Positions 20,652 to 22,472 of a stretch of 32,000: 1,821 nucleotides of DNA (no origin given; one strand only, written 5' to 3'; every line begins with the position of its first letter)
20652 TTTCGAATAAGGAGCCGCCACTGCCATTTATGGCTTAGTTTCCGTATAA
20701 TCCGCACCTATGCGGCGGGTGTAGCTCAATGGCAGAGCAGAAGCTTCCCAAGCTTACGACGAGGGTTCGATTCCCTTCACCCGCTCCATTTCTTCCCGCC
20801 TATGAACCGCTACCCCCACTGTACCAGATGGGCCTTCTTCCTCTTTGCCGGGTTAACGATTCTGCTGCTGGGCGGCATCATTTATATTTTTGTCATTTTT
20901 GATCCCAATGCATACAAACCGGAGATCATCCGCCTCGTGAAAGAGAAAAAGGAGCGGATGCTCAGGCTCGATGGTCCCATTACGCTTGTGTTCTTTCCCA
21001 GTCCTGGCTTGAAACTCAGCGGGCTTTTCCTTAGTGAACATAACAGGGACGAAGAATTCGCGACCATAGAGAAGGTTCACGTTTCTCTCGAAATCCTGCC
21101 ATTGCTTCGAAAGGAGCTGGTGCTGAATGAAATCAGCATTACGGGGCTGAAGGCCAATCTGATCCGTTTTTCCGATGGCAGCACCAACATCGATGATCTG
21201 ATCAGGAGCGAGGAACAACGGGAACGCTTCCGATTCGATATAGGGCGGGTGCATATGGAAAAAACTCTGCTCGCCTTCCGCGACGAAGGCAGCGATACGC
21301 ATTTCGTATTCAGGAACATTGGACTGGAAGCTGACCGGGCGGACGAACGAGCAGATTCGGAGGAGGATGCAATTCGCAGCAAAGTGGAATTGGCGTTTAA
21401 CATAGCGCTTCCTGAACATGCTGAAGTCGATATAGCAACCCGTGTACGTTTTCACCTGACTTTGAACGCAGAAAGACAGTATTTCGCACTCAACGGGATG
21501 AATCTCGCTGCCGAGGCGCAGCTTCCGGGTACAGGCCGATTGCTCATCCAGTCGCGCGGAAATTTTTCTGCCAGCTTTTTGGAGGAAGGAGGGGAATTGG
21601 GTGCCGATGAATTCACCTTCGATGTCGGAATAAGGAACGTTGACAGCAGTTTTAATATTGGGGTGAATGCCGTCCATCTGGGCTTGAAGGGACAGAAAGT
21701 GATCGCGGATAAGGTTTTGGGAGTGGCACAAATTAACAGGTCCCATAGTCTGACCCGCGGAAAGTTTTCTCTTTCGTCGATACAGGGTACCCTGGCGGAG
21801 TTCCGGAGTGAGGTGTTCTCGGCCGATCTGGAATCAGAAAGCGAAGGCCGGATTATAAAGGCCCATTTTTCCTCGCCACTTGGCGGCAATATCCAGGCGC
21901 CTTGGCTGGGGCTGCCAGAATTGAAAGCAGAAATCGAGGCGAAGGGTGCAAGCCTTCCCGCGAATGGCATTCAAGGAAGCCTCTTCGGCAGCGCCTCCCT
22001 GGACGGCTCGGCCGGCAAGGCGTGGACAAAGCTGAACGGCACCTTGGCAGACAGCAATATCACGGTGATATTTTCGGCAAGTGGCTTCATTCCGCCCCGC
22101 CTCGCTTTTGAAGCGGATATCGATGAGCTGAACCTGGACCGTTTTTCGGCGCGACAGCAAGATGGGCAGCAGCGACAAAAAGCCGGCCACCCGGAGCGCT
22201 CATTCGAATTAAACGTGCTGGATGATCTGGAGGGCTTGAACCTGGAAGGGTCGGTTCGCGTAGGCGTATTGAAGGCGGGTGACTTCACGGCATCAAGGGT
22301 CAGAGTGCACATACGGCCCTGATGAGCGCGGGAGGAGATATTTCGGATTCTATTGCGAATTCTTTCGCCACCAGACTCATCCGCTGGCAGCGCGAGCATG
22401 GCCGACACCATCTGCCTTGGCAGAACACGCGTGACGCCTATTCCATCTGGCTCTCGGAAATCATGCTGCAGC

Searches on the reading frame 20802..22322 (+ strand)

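Call 59: search_protein_families(library=pfam, proteins=[window:20802-22322:+], max_evalue=0.001)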
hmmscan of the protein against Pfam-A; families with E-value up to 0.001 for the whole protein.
window:20802-22322:+ (506 aa): 2 families
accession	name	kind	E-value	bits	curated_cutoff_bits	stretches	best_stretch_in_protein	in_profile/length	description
PF05170.20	AsmA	-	1e-26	94.4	29.8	1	11-197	8-197/607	AsmA family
PF05359.17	DUF748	-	1.1e-15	57.2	50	1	5-188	12-195/1037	Domain of Unknown Function (DUF748)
